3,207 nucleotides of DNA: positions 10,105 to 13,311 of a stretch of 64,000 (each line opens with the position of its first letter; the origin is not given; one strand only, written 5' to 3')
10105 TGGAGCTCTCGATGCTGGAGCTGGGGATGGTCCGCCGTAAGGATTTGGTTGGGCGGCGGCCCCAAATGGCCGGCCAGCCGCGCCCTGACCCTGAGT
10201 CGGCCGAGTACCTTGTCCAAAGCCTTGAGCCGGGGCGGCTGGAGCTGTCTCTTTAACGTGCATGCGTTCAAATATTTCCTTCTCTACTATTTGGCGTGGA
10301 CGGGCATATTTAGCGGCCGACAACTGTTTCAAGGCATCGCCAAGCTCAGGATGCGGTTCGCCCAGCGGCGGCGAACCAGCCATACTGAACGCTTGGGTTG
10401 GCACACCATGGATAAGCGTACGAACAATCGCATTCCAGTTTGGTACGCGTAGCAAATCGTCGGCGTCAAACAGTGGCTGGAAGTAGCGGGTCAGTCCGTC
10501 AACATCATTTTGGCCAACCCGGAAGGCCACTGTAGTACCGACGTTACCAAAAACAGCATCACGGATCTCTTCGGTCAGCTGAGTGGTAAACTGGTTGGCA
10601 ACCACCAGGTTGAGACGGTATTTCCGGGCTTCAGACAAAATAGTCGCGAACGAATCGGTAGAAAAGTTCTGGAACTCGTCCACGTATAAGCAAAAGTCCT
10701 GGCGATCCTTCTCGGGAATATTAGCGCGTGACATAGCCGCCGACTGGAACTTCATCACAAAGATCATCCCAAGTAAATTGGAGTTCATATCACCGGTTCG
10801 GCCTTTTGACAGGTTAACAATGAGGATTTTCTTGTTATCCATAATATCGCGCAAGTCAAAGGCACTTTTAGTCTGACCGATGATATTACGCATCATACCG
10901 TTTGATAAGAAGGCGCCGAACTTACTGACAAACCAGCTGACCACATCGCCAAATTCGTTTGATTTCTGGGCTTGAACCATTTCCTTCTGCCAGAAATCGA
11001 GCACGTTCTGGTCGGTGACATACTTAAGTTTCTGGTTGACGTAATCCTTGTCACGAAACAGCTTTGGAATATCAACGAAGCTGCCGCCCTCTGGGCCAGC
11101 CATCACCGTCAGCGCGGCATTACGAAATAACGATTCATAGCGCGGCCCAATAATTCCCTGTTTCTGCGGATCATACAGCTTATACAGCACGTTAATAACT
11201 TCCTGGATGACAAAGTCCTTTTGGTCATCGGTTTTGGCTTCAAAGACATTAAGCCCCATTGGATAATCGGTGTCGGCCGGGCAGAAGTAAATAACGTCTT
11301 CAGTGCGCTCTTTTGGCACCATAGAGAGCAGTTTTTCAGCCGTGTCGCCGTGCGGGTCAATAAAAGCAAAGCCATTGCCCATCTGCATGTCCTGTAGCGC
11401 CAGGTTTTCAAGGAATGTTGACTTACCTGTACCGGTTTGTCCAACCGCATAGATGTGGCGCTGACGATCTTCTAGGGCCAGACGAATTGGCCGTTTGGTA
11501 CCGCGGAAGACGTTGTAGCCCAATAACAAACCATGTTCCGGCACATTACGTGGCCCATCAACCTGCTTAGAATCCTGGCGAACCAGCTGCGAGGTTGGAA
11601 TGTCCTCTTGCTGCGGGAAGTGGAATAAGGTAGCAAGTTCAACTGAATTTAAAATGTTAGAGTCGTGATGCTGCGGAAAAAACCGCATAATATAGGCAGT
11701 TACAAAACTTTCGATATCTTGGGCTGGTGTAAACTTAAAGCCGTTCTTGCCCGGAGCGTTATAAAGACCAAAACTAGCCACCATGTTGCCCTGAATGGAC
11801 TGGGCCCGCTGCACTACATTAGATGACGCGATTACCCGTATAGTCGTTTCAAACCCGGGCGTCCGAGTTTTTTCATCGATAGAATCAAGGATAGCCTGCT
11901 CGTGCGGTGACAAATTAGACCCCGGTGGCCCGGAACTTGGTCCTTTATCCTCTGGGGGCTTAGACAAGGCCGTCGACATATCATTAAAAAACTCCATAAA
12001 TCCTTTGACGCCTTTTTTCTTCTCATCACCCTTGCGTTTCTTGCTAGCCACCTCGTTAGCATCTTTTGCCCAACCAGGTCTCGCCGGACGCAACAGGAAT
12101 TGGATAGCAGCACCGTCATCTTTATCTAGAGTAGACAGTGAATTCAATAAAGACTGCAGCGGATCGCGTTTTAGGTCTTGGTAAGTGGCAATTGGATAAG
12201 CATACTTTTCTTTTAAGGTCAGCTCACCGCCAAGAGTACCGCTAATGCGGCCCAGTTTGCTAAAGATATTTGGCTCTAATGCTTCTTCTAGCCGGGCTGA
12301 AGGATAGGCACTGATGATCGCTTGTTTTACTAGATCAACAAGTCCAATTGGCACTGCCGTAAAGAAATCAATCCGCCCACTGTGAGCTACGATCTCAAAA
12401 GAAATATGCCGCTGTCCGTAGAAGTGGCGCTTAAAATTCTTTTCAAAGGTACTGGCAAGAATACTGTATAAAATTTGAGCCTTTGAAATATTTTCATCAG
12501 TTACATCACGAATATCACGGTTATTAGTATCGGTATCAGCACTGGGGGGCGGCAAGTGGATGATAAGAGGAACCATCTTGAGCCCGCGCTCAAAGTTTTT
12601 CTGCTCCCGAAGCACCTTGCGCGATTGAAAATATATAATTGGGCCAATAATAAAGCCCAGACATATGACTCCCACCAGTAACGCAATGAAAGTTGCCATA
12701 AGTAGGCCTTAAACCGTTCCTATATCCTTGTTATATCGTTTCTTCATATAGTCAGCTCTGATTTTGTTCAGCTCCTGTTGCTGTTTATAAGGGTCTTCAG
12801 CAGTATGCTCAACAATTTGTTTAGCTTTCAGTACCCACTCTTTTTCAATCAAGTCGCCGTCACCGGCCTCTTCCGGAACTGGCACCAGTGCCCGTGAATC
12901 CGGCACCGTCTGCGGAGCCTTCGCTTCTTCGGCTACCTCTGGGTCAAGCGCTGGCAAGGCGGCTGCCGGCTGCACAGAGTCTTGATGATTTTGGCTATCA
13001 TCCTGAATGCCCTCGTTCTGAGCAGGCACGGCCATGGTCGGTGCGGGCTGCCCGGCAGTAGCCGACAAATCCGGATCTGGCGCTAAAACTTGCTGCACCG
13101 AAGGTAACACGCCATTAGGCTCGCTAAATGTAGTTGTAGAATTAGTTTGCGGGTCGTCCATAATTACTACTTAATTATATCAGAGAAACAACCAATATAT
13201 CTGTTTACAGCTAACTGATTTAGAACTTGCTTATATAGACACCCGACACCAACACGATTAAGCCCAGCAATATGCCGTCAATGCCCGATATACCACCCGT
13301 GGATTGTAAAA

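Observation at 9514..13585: Three-gene operon: membrane protein, Pro-rich protein, and giant membrane-anchored DUF87/HerA-FtsK-VirB4-type ATPase with a 330-aa disordered tail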

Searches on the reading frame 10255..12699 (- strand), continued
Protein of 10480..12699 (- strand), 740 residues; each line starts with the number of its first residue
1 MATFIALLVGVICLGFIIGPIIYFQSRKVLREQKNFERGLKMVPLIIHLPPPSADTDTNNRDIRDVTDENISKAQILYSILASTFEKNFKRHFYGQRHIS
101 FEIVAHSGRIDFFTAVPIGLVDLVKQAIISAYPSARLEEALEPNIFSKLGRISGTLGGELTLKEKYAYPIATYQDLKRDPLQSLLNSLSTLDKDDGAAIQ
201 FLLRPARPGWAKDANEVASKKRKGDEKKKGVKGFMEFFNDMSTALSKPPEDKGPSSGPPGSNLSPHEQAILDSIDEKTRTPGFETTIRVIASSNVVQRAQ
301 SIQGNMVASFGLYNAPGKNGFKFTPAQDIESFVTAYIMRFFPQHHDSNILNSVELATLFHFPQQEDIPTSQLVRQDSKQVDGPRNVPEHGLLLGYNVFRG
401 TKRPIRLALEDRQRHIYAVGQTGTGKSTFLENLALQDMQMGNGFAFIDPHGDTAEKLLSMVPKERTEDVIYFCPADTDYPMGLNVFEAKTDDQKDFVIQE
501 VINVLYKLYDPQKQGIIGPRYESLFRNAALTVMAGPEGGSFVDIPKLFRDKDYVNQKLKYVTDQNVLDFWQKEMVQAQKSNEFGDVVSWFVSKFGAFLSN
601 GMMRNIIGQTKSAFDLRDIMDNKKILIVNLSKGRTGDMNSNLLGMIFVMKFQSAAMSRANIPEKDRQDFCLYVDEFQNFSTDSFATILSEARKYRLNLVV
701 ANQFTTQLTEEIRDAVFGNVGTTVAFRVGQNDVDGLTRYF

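Call 107: find_encoding_contigs(protein=P0175, flank=5000, max_places=2)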
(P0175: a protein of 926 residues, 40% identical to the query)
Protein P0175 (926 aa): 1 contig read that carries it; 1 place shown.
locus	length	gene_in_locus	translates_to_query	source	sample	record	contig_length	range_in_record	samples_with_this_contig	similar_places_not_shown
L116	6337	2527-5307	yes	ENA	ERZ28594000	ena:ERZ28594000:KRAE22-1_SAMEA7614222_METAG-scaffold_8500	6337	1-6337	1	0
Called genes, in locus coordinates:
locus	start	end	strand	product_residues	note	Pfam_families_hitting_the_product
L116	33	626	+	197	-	PF00406:ADK, PF02223:Thymidylate_kin (faint), PF13207:AAA_17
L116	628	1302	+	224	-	PF02224:Cytidylate_kin, PF13189:Cytidylate_kin2, PF13238:AAA_18 (weak), PF13207:AAA_17 (faint)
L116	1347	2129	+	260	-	PF00557:Peptidase_M24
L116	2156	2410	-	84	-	-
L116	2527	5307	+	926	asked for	PF26449:DUF8128, PF02534:T4SS-DNA_transf (weak), PF10412:TrwB_AAD_bind (faint), PF13401:AAA_22 (faint)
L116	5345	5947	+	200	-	PF00334:NDK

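Call 108: find_encoding_contigs(protein=P0148, flank=8000, max_places=2)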
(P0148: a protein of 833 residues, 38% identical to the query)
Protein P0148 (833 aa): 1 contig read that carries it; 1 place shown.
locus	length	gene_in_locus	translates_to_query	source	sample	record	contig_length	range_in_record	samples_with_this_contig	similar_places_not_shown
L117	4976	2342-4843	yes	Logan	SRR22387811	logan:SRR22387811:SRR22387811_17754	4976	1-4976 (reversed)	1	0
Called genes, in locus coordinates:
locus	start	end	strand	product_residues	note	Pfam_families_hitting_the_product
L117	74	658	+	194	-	PF16320:Ribosomal_L12_N, PF00542:Ribosomal_L12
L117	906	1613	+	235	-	PF00300:His_Phos_1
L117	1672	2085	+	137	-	-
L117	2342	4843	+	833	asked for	PF26449:DUF8128, PF10412:TrwB_AAD_bind (faint)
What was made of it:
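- The family sits among housekeeping genes in other classes too (calls 107, 108).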

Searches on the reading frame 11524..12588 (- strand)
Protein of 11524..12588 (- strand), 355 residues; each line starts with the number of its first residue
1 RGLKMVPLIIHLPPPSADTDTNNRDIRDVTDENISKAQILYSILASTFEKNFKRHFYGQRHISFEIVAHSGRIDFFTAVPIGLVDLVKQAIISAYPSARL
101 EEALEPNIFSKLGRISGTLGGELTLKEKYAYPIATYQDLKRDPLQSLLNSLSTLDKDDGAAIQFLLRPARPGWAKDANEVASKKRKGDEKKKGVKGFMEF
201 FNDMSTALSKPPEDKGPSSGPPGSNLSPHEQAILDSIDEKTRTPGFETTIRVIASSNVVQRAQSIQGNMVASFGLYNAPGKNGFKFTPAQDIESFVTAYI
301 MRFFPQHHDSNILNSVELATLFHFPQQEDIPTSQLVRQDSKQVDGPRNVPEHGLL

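Call 66: search_solved_structures(query=A5, max_evalue=10, show_alignments=1)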
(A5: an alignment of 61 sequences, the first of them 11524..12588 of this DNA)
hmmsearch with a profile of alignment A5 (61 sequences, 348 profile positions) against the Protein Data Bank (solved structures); distinct sequences matched with E-value up to 10: 2.
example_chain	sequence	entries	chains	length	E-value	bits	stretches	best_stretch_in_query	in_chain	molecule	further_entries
4rv1_A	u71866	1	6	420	0.0058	18.9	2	159-265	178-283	Engineered Protein OR497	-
4hxt_A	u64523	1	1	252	0.076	15.2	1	159-265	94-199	De Novo Protein OR329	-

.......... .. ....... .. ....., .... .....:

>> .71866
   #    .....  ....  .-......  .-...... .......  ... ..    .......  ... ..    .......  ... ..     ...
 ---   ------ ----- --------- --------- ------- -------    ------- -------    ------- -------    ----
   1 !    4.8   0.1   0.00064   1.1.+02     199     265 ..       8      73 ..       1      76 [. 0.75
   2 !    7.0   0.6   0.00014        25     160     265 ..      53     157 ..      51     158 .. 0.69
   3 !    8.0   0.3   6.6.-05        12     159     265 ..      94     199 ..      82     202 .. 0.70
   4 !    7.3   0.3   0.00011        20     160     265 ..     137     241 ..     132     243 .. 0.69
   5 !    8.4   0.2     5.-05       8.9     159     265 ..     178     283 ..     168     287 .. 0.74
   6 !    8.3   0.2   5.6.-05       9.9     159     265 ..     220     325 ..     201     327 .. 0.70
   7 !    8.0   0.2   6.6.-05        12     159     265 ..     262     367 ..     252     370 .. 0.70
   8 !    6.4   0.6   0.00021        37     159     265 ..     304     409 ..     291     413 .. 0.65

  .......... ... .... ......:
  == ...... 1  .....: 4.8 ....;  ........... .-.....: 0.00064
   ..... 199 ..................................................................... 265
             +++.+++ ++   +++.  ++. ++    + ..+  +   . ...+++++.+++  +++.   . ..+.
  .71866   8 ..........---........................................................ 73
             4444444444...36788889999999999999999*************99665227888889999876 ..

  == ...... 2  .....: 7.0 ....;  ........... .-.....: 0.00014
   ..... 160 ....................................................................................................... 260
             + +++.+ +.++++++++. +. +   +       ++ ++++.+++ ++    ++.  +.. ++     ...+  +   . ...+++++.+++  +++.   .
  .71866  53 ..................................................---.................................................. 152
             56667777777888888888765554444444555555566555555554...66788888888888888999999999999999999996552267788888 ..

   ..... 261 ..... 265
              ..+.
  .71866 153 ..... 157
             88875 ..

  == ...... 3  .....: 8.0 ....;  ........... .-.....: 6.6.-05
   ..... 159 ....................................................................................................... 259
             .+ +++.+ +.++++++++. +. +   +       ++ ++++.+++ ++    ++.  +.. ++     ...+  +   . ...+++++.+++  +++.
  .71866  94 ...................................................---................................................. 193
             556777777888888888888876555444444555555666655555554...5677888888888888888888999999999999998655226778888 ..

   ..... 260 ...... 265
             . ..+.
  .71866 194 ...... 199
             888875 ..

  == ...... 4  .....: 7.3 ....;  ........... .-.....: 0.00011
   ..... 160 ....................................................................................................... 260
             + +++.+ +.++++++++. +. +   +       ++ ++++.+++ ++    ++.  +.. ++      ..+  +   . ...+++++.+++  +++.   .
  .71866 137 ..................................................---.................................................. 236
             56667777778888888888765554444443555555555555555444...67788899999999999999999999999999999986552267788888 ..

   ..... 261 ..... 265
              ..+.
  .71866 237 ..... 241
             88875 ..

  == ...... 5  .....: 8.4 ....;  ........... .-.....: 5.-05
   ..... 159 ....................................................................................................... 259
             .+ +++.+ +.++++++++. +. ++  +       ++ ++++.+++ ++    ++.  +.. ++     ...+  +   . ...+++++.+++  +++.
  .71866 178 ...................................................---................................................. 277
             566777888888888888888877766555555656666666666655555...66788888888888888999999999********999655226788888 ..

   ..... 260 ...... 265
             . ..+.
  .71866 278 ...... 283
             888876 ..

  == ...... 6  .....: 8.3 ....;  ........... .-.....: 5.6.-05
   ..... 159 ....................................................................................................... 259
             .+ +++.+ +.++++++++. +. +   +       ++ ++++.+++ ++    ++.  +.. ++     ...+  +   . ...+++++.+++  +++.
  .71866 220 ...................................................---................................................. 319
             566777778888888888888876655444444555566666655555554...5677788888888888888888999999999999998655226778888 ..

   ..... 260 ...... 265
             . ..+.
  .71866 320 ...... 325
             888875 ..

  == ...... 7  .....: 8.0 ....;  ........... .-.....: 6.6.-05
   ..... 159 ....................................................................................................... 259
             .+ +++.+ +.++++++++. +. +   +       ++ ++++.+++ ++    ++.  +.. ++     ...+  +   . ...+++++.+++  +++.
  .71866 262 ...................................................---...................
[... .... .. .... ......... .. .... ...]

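Call 71: predict_structure(alignment_id=A6)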
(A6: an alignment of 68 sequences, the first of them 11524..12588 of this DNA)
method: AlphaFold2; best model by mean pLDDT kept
length: 355 residues; sequences in the alignment: 68
mean_pLDDT: 89.8   pTM: 0.87
mean pLDDT of the five models: 89.8, 89.5, 89.5, 89.2, 88.8
residues with pLDDT >= 90: 260; 70-90: 50; 50-70: 44; < 50: 1
segments of 3 or more residues with pLDDT < 50: none
pLDDT, mean of each block of 10 residues (from residue 1): 85 84 90 97 90 68 97 97 96 96 96 92 97 97 96 97 96 96 82 54 61 64 84 97 97 98 98 97 98 97 87 98 92 91 82 84
secondary structure, 60 per line:
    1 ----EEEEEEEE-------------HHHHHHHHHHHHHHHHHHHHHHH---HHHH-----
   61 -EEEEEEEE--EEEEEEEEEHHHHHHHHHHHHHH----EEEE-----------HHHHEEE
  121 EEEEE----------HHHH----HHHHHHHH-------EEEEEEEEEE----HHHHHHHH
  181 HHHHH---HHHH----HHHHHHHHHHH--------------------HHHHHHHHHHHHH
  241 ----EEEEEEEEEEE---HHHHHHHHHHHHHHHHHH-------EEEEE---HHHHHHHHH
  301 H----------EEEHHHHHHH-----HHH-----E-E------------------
elements in order: E5-12 H26-48 H52-55 E62-69 E72-80 H81-94 E99-102 H114-117 E118-125 H136-139 H144-151 E159-168 H173-185 H189-192 H197-207 H228-240 E245-255 H259-276 E284-288 H292-301 E312-314 H315-321
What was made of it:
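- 11614..12576 (-): DUF8128 N-domain (residues 42-362). It is alpha/beta, has a disordered loop at about 225-262 and ends in the conserved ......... motif. Its fold resembles the N-terminal domain of VirB4. Domain-only AlphaFold model: pLDDT 89.8, pTM 0.87 (call 71).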

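Call 73: fold_search(model_id=the predicted structure, library=pdb)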
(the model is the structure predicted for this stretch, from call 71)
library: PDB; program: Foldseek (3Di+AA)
matches with E <= 10: 600; with E <= 0.001: 13
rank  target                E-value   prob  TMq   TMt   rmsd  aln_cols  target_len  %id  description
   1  7o43_A                1.7e-06  1.00  0.43  0.22   8.6       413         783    9  TrwK/VirB4unbound dimer complex from R388 type IV secretion system determined by cryo-EM. (released 2022-06-22)
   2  7o42_E                3.1e-06  1.00  0.40  0.18   9.4       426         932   11  TrwK/VirB4unbound trimer of dimers complex (with Hcp1) from the R388 type IV secretion system determined by cryo-EM. (released 2022-06-22)
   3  7o42_A                9.6e-06  1.00  0.47  0.20   7.9       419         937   10  TrwK/VirB4unbound trimer of dimers complex (with Hcp1) from the R388 type IV secretion system determined by cryo-EM. (released 2022-06-22)
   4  7o43_B                1.9e-05  1.00  0.46  0.24   8.7       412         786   10  TrwK/VirB4unbound dimer complex from R388 type IV secretion system determined by cryo-EM. (released 2022-06-22)
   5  8rtd_h                2.0e-05  1.00  0.41  0.33   9.7       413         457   11  Stalk-Arches-IMC structure from the fully-assembled R388 type IV secretion system determined by cryo-EM. (released 2024-06-19)
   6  7o41_B                2.5e-05  1.00  0.41  0.24  10.0       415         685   11  Hexameric composite model of the Inner Membrane Complex (IMC) with the Arches from the fully-assembled R388 type IV se (released 2022-06-22)
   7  8rtb_B                4.8e-05  1.00  0.41  0.24   9.9       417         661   11  Extended inner membrane complex (IMC) protomer structure (TrwM/VirB3-TrwK/VirB4-TrwI/VirB6-TrwG/VirB8-TrwE/VirB10) fro (released 2024-06-19)
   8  8rtd_g                5.7e-05  1.00  0.44  0.23   9.3       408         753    9  Stalk-Arches-IMC structure from the fully-assembled R388 type IV secretion system determined by cryo-EM. (released 2024-06-19)
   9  8rtd_V                6.0e-05  1.00  0.40  0.23   9.9       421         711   11  Stalk-Arches-IMC structure from the fully-assembled R388 type IV secretion system determined by cryo-EM. (released 2024-06-19)
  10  8rtb_A                6.3e-05  1.00  0.36  0.20  11.8       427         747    8  Extended inner membrane complex (IMC) protomer structure (TrwM/VirB3-TrwK/VirB4-TrwI/VirB6-TrwG/VirB8-TrwE/VirB10) fro (released 2024-06-19)
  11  8rtd_O                6.3e-05  1.00  0.36  0.19  11.8       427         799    8  Stalk-Arches-IMC structure from the fully-assembled R388 type IV secretion system determined by cryo-EM. (released 2024-06-19)
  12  8rtd_T                6.3e-05  1.00  0.36  0.18  11.7       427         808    8  Stalk-Arches-IMC structure from the fully-assembled R388 type IV secretion system determined by cryo-EM. (released 2024-06-19)
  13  8rtd_P                7.1e-05  1.00  0.40  0.21   9.9       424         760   11  Stalk-Arches-IMC structure from the fully-assembled R388 type IV secretion system determined by cryo-EM. (released 2024-06-19)
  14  7o41_A                2.8e-03  0.99  0.46  0.24   9.1       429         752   10  Hexameric composite model of the Inner Membrane Complex (IMC) with the Arches from the fully-assembled R388 type IV se (released 2022-06-22)
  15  5k8e_A                1.0e-02  0.92  0.31  0.25   9.9       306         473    7  Xylooligosaccharide oxidase from Myceliophthora thermophila C1 (released 2016-09-21)
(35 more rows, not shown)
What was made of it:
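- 11614..12576 (-): In Foldseek against the PDB, the top 14 hits are all TrwK/VirB4 chains (E 1.7e-6 to 3e-3, TMq 0.36-0.47), followed by noise (call 73).
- On VirB4: By structure, the top 14 Foldseek PDB hits of the isolated N-domain are all TrwK/VirB4 (E 1.7e-6 to 3e-3), followed by unrelated folds at E>=1e-2 (call 73).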

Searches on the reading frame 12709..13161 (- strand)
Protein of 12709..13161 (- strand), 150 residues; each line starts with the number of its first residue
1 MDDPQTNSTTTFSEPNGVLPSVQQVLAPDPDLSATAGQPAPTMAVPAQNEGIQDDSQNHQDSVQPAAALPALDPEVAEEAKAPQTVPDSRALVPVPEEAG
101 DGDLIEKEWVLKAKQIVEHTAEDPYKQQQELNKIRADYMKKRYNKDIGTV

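Call 3: search_protein_families(library=pfam, proteins=[window:12709-13161:-], max_evalue=0.1)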
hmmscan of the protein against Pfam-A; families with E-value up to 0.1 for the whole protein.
window:12709-13161:- (150 aa): 0 families

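Call 4: search_protein_families(library=ncbifam, proteins=[window:12709-13161:-], max_evalue=0.1)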
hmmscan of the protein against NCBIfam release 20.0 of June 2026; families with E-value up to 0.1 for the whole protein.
window:12709-13161:- (150 aa): 0 families

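Call 27: search_protein_families(library=padloc, proteins=[window:12709-13161:-], max_evalue=0.01)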
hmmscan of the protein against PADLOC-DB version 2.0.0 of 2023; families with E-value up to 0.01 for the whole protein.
window:12709-13161:- (150 aa): 0 families
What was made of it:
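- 12709..13161 (-): p2: small soluble protein. It has a variable P/Q/A-rich N-half and a conserved helical C-terminal domain of about 50 aa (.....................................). The ATPase start lies 9 nt downstream. Pfam, NCBIfam and PADLOC give no hit (calls 3, 4, 27).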

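Call 83: list_cluster_members(proteins=[P0001, window:12709-13161:-, window:13220-13585:-, P0175, P0138])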
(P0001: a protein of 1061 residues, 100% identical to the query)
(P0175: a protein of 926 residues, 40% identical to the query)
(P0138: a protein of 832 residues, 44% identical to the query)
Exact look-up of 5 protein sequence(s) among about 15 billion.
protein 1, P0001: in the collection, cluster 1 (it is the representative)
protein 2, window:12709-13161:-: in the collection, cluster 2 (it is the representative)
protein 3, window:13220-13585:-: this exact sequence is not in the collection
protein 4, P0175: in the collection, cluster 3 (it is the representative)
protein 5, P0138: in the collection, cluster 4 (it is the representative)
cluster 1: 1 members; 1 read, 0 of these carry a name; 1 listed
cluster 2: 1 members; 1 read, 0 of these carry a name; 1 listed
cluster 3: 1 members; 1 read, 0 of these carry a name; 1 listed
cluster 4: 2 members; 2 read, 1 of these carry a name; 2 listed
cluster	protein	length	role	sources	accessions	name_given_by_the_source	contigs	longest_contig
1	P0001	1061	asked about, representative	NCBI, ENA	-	-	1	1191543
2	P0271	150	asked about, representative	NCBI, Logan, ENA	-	-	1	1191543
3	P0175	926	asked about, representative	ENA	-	-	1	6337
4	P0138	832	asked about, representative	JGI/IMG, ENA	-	-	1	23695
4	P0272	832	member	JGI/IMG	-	hypothetical protein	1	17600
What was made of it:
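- Tried and rejected: The cluster look-up gave no names or accessions (call 83).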
